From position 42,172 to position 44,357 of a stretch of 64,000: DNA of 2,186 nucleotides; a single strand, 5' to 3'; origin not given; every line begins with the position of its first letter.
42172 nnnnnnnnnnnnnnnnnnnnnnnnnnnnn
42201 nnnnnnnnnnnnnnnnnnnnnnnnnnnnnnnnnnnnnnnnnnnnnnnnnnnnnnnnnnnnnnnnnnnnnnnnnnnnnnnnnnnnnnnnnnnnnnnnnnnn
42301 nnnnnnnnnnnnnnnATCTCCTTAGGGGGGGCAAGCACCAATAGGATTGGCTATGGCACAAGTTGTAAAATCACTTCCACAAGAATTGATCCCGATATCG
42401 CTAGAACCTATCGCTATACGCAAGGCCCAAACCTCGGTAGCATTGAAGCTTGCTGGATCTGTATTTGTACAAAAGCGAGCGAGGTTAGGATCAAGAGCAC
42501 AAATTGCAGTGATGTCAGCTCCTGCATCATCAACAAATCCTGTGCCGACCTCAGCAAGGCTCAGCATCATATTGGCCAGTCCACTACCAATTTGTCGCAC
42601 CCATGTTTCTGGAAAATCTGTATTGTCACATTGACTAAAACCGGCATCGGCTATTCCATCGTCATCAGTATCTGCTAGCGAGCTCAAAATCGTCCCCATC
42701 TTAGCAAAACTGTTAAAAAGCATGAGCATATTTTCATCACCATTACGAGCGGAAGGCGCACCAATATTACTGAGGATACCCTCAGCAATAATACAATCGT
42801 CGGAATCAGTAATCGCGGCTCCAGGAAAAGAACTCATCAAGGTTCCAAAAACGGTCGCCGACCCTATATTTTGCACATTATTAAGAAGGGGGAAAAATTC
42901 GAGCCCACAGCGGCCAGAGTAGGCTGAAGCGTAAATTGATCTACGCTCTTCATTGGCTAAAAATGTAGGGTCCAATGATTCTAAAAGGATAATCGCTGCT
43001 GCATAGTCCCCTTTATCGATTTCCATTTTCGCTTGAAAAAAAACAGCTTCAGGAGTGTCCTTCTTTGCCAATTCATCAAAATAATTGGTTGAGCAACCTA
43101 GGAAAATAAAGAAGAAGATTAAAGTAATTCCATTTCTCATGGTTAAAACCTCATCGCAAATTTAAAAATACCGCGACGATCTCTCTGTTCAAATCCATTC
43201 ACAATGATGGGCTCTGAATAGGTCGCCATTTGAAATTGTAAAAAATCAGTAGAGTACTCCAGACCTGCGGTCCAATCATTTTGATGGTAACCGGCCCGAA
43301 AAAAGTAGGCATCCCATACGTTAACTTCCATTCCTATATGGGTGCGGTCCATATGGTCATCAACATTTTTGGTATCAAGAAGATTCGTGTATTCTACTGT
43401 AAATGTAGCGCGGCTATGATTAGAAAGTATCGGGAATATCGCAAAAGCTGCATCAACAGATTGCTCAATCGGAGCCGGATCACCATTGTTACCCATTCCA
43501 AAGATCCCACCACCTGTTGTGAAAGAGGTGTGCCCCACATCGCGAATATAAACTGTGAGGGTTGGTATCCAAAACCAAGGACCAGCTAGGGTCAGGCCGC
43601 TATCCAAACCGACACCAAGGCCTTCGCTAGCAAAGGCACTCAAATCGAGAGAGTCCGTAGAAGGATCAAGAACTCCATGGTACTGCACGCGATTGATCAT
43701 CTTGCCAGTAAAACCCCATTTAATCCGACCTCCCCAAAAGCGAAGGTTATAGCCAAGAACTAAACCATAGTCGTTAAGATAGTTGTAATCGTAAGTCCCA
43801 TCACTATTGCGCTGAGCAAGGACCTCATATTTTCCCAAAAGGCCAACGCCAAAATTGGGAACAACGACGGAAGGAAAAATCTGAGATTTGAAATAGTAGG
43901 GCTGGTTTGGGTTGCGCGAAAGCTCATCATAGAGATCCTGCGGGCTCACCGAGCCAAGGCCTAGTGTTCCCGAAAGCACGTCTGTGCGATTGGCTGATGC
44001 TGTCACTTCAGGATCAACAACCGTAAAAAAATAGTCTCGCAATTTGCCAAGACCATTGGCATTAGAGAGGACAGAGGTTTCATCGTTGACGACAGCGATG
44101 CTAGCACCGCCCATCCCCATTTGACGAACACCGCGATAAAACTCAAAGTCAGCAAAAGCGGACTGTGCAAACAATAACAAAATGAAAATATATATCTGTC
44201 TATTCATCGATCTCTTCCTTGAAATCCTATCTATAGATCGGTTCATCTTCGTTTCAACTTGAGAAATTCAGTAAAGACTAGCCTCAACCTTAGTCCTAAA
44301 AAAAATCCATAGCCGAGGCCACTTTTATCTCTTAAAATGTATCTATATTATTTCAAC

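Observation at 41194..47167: Three paralogous FadL/PorV-like barrels interleaved with two 8-cysteine lipoproteins ending in A-C-P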

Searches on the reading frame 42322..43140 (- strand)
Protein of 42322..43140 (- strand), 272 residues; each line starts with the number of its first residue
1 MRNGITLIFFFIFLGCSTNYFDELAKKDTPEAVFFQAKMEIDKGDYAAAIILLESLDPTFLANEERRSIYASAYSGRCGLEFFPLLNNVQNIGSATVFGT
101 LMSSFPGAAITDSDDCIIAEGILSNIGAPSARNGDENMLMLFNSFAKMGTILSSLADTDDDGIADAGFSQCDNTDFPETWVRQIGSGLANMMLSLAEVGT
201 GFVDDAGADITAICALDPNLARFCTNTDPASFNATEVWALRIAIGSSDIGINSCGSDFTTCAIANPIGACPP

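Call 3: search_protein_families(library=pfam, proteins=[window:42322-43140:-], max_evalue=1)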
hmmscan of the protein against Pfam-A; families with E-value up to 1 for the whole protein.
window:42322-43140:- (272 aa): 1 family
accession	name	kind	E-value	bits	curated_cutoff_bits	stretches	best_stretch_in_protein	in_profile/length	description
PF13432.12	TPR_16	-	0.088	13.7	32.7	1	20-55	19-56/65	Tetratricopeptide repeat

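Call 4: search_protein_families(library=ncbifam, proteins=[window:42322-43140:-], max_evalue=1)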
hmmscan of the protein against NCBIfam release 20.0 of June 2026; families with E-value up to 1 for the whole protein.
window:42322-43140:- (272 aa): 2 families
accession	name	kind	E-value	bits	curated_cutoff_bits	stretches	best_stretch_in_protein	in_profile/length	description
TIGR03302.1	OM_YfiO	subfamily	0.00073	19.1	81.4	1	6-64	7-67/239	outer membrane protein assembly factor BamD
NF008119.0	PRK10866.1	equivalog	0.18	11.5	363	1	11-60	15-62/243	outer membrane protein assembly factor BamD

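Call 11: find_encoding_contigs(protein=window:42322-43140:-, flank=10000, max_places=6)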
Protein window:42322-43140:- (272 aa): 1 contig read that carries it; 1 place shown.
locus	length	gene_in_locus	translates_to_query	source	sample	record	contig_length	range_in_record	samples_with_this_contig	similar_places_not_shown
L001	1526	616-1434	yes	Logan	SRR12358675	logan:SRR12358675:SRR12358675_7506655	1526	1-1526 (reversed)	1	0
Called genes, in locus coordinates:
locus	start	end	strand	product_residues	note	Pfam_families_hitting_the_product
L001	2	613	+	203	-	?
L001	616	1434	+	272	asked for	-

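Call 12: find_homologous_proteins(query=window:42322-43140:-, max_evalue=0.01)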
Query window:42322-43140:- (272 aa): 61 proteins with E <= 0.01 among 735 candidates.
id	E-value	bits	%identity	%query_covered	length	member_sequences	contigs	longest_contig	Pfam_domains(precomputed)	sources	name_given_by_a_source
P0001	1.1e-176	604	100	100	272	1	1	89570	-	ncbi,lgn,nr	ncbi:MAG: hypothetical protein KDD33_01030 [Bdellovibrionales bacterium]|nr:hypothetical protein [Bd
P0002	2.5e-106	373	65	100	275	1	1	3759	-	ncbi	-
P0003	4.0e-103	363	61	100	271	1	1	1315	-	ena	-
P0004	2.1e-100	354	63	98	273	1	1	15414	-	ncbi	-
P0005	2.6e-100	353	63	96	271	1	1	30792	-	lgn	-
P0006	3.7e-100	353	65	98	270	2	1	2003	-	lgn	-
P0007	1.6e-99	351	62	100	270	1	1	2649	-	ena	-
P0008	2.7e-94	334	59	98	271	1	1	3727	-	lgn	-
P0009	8.2e-94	332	61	97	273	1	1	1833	-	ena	-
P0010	1.3e-93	331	59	98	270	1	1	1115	-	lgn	-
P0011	1.4e-93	331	58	100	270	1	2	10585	-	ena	-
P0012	4.0e-93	330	60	98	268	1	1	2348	-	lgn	-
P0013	5.3e-93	329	58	100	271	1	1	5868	-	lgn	-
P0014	6.8e-93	329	61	97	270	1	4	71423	-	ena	-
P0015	1.7e-92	328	58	100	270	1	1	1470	-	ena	-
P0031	2.2e-79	285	52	100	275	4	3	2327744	-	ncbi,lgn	-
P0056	7.3e-40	155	39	95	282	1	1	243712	-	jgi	jgi:hypothetical protein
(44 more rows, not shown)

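Call 16: find_encoding_contigs(protein=P0031, flank=8000, max_places=2)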
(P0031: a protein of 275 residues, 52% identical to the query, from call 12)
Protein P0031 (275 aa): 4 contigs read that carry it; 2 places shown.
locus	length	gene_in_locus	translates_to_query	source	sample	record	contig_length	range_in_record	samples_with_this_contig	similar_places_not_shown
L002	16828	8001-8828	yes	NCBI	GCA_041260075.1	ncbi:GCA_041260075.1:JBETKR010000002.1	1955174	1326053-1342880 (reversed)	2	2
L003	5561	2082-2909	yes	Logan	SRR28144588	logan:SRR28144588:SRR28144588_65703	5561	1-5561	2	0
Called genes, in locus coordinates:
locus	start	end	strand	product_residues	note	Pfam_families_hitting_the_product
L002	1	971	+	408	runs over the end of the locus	PF07394:DUF1501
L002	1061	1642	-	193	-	PF01126:Heme_oxygenase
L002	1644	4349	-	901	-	PF01590:GAF, PF00360:PHY, PF00512:HisKA, PF02518:HATPase_c, PF00072:Response_reg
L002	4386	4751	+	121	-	PF00072:Response_reg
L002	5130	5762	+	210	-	PF00163:Ribosomal_S4, PF01479:S4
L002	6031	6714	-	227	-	-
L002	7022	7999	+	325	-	-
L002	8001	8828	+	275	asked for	-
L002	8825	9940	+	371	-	-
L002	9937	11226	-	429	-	-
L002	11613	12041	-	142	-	PF00583:Acetyltransf_1, PF13673:Acetyltransf_10 (weak), PF13508:Acetyltransf_7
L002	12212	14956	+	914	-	PF12705:PDDEXK_1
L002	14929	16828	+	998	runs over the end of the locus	PF00580:UvrD-helicase, PF13245:AAA_19, PF13538:UvrD_C_2 (faint), PF13361:UvrD_C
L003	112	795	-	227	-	-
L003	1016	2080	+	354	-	-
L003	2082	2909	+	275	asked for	-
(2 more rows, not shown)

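Call 17: find_encoding_contigs(protein=P0056, flank=8000, max_places=2)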
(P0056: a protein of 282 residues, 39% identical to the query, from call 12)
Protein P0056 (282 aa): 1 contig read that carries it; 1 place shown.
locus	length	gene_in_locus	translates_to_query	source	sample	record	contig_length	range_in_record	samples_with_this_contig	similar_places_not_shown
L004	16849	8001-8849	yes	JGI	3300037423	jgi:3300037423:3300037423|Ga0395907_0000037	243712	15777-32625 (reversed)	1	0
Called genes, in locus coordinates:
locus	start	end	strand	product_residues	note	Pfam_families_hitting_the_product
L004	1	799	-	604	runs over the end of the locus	PF00501:AMP-binding, PF23562:AMP-binding_C_3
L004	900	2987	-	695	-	PF00069:Pkinase, PF07714:PK_Tyr_Ser-Thr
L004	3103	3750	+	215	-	PF01121:CoaE, PF13238:AAA_18 (faint)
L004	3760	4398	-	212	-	-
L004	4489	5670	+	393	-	-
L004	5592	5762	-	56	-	-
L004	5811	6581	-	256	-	-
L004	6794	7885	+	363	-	-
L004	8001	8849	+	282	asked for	-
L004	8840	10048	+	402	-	-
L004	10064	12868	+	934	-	PF12705:PDDEXK_1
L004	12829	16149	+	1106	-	PF00580:UvrD-helicase, PF13245:AAA_19, PF13604:AAA_30 (faint), PF13361:UvrD_C, PF13538:UvrD_C_2 (faint), PF12705:PDDEXK_1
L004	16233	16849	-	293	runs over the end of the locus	PF01844:HNH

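Call 28: search_solved_structures(query=A2, max_evalue=5)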
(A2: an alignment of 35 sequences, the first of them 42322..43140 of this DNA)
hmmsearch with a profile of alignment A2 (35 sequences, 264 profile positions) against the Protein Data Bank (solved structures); distinct sequences matched with E-value up to 5: 15.
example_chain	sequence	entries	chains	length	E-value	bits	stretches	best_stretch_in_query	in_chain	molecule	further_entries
9pxg_D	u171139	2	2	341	0.00028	23.4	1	2-60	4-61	Outer membrane protein assembly factor BamD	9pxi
9cmw_D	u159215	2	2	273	0.00042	22.8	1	7-75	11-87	Outer membrane protein assembly factor BamD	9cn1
9n2d_F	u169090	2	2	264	0.0006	22.3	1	1-65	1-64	Bam D | DNA uptake lipoprotein-like protein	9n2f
5d0o_D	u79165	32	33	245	0.0017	20.8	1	1-60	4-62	Outer membrane protein assembly factor BamD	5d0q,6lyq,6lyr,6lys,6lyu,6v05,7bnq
8adg_D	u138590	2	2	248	0.0017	20.8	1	1-60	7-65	Outer membrane protein assembly factor BamD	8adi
9cn0_D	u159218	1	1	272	0.025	17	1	29-75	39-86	Outer membrane protein assembly factor BamD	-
5waq_A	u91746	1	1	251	0.028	16.8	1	29-75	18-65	Outer membrane protein assembly factor BamD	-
28jl_D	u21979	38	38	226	0.054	15.9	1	28-60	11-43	Outer membrane protein assembly factor BamD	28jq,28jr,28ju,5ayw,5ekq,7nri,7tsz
3q5m_A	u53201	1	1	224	0.056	15.8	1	29-60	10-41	UPF0169 lipoprotein yfiO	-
8spr_D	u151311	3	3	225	0.057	15.8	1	29-60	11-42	Outer membrane protein assembly factor BamD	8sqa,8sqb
3tgo_A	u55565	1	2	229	0.057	15.8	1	29-60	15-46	UPF0169 lipoprotein yfiO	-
5ljo_D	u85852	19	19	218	0.073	15.5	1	30-60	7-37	Outer membrane protein assembly factor BamD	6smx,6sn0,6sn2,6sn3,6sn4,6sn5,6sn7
2yhc_A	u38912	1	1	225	0.087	15.2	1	30-60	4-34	UPF0169 LIPOPROTEIN YFIO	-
9q0n_A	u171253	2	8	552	1.8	10.9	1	64-87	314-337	Amidophosphoribosyltransferase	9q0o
9q0m_A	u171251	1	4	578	2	10.7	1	64-87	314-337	Amidophosphoribosyltransferase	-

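Call 29: find_related_loci(query=A2, collection=genome_contigs, flank=8000)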
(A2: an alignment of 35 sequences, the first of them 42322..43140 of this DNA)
Query A2 (272 aa) in genome_contigs; peptide patterns used: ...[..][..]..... (x = any residue, [..] = any of these).
65 stretches matched a pattern; 45 encode a relative of the query (tblastn E <= 1e-3); 45 distinct loci.
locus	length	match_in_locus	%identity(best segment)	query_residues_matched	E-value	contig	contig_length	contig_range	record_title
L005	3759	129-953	65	1-271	3e-114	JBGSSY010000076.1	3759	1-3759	MAG: Bdellovibrionales bacterium isolate JTS-AC393 k141_3309283, whole genome shotgun sequence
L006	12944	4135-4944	55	1-271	6e-96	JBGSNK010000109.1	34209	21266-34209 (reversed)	MAG: Bdellovibrionales bacterium isolate JTS-AC254 k141_2613145, whole genome shotgun sequence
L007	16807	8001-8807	54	1-262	7e-89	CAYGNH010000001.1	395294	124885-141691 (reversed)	MAG TPA_asm: uncultured Pseudobdellovibrionaceae bacterium isolate ERP117304_co1_209 genome assembly, contig: NODE_17_le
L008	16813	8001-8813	54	1-271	7e-89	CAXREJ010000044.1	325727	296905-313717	MAG: Bdellovibrionales bacterium isolate YZ09aB_3.4 genome assembly, contig: k141_537346, whole genome shotgun sequence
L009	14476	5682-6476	58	7-271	3e-86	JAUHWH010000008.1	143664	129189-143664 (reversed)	MAG: Bdellovibrionia bacterium isolate 2_bin.16 NODE_180_length_143664_cov_1.839616, whole genome shotgun sequence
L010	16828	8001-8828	53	1-269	1e-85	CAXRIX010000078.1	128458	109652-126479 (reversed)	MAG: Bdellovibrionales bacterium isolate YZ12B_2.97 genome assembly, contig: k141_1340124, whole genome shotgun sequence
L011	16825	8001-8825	52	1-271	2e-85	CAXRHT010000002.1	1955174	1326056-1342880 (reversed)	MAG: Bdellovibrionales bacterium isolate YZ14B_1.26 genome assembly, contig: k141_1748836, whole genome shotgun sequence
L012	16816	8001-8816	53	6-269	2e-85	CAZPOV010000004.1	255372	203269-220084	MAG TPA_asm: uncultured Pseudobdellovibrionaceae bacterium isolate SRP321284_co1_298 genome assembly, contig: NODE_32_le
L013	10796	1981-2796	55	5-268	2e-80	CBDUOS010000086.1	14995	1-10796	MAG TPA_asm: uncultured Bdellovibrionales bacterium isolate SRR22808124_binner23_Refined_29 genome assembly, contig: ERZ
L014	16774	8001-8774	45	7-261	7e-71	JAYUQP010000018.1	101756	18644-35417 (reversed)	MAG: Bdellovibrionales bacterium isolate GL114_DN_metabinner_3 GL114_DN_metabinner_3_17, whole genome shotgun sequence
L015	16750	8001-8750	48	15-261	8e-70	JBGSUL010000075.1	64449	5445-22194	MAG: Bdellovibrionales bacterium isolate JTS-AC431 k141_1545968, whole genome shotgun sequence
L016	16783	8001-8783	47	1-261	1e-68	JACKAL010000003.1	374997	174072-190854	MAG: Bdellovibrionaceae bacterium isolate HK-STAS-BDEL-4 HK-STAS-BDEL-4_3, whole genome shotgun sequence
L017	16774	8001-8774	45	11-266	4e-68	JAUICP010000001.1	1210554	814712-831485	MAG: Bdellovibrionia bacterium isolate 7_bin.39 NODE_2_length_1210554_cov_5.528134, whole genome shotgun sequence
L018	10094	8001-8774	46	7-261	2e-67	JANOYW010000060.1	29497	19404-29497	MAG: Bdellovibrionales bacterium isolate VAR_79_metabat_581 VAR_79_k141_1948232, whole genome shotgun sequence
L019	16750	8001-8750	47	15-261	8e-64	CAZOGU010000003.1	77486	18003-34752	MAG TPA_asm: uncultured Pseudobdellovibrionaceae bacterium isolate SRP302895_co1_309 genome assembly, contig: NODE_593_l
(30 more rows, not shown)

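Call 33: predict_structure(alignment_id=A2)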
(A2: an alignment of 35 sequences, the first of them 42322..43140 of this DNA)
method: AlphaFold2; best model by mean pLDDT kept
length: 272 residues; sequences in the alignment: 35
mean_pLDDT: 91.9   pTM: 0.87
mean pLDDT of the five models: 91.9, 91.1, 89.7, 89.7, 89.7
residues with pLDDT >= 90: 218; 70-90: 37; 50-70: 17; < 50: 0
segments of 3 or more residues with pLDDT < 50: none
pLDDT, mean of each block of 10 residues (from residue 1): 70 62 73 96 97 98 97 97 92 92 97 98 97 97 98 98 96 96 98 92 80 92 96 97 96 95 90 68
secondary structure, 60 per line:
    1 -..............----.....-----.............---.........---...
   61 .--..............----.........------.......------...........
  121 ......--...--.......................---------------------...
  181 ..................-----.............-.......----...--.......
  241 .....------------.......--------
elements in order: H2-15 H20-24 H30-42 H46-54 H58-61 H64-77 H82-90 H97-103 H110-126 H134-156 H178-198 H204-216 H218-224 H234-245 H258-264

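Call 37: search_protein_representatives(alignment_id=A2)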
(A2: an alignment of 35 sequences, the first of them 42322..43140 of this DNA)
Query: 35 sequences, 264 profile positions. Proteins with E-value up to 0.001 (for the whole library): 889; up to 1e-10: 495; up to 1e-30: 331. The best 150 are listed.
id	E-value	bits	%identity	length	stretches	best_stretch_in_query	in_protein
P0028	7.4e-105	366.2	-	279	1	1-262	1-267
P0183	6.0e-95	333.8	-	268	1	5-264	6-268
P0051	2.5e-92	325.2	-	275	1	2-264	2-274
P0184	3.6e-91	321.4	-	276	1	4-264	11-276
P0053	7.8e-89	313.7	-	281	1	4-264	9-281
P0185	1.8e-86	306.0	-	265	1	6-264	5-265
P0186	2.0e-86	305.9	-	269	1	6-263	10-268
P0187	3.2e-81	288.7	-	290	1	6-263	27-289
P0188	4.4e-81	288.3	-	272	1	1-264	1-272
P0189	9.0e-81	287.3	-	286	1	6-263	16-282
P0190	5.2e-79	281.5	-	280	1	6-263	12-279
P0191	1.1e-78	280.5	-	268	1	5-263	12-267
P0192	2.3e-78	279.4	-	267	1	2-263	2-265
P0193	4.7e-78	278.4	-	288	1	5-256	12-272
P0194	7.5e-78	277.7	-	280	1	4-264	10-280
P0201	4.0e-73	262.2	-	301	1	5-264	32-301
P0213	4.8e-69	248.9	-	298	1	5-251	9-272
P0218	1.1e-67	244.4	-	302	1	5-253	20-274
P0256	7.0e-61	222.1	-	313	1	3-254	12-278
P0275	8.9e-59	215.2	-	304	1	8-264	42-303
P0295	8.7e-56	205.4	-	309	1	6-253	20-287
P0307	8.3e-55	202.2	-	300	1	6-248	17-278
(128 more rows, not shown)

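Call 46: list_cluster_members(proteins=[P0183, P0187, P0193, P0201, P0213, P0218, P0256, P0275, P0295, P0307])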
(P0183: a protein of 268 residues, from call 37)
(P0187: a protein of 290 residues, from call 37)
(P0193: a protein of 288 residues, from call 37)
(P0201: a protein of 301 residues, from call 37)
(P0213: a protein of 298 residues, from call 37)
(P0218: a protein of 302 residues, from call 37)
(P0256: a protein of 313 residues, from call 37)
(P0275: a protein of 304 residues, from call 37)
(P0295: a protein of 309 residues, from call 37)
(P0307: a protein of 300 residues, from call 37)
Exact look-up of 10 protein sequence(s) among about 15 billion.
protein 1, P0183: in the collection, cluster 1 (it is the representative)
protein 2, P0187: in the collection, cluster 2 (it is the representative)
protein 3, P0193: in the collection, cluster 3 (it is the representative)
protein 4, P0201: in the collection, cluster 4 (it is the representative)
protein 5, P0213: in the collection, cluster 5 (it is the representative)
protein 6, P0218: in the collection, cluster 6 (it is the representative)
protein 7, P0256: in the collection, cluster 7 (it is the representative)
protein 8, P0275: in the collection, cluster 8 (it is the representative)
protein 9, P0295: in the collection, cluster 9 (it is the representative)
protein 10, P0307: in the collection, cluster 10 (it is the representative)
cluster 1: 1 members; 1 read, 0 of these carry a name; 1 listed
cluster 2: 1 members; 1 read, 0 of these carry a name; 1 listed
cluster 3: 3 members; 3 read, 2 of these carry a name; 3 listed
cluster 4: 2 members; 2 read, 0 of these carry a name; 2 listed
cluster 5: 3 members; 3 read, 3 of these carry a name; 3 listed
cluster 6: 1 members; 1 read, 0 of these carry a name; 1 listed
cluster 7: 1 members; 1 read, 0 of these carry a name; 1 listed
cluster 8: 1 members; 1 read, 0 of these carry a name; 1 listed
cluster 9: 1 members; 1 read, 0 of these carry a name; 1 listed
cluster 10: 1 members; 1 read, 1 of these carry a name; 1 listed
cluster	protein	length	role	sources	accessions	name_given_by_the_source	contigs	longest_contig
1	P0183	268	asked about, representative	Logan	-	-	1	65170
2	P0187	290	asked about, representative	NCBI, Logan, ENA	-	-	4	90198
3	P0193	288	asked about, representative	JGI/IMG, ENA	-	-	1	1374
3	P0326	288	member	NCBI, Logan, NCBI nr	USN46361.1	MAG: hypothetical protein H6626_09040 [Pseudobdellovibrionaceae bacterium]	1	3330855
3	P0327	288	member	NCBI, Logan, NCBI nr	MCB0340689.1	MAG: hypothetical protein KDD59_00500 [Bdellovibrionales bacterium] | hypothetical protein [Bdellovibrionales bacterium]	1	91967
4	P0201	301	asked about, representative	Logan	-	-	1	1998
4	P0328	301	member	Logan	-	-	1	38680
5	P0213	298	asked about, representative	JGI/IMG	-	hypothetical protein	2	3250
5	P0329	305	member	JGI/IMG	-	hypothetical protein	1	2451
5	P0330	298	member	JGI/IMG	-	hypothetical protein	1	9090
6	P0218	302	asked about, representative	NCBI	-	-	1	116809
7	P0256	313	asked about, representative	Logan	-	-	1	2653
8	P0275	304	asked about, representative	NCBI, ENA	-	-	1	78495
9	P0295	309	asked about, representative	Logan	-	-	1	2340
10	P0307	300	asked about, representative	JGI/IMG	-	hypothetical protein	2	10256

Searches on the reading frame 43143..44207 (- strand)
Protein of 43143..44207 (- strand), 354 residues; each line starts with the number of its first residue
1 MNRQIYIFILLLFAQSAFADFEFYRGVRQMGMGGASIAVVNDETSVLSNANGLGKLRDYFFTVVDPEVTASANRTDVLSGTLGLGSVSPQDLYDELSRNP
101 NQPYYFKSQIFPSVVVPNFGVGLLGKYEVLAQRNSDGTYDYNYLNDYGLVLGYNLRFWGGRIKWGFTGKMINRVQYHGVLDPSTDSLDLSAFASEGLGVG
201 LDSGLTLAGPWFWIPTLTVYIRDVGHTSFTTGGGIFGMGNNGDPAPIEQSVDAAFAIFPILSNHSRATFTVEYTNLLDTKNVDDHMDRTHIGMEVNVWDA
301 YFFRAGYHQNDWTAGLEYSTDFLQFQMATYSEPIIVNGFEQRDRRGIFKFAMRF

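Call 3: search_protein_families(library=pfam, proteins=[window:43143-44207:-], max_evalue=1)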
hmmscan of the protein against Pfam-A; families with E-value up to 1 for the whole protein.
window:43143-44207:- (354 aa): 0 families

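Call 4: search_protein_families(library=ncbifam, proteins=[window:43143-44207:-], max_evalue=1)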
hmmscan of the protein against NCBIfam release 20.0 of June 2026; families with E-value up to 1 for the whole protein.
window:43143-44207:- (354 aa): 2 families
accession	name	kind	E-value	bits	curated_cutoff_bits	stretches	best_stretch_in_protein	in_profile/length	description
NF033709.1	PorV_fam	subfamily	4.2e-07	29.9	90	2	125-315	90-284/326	PorV/PorQ family protein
NF052325.1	PorVQ2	equivalog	0.0043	16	325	1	26-77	35-87/354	putative type IX sorting system protein PorV2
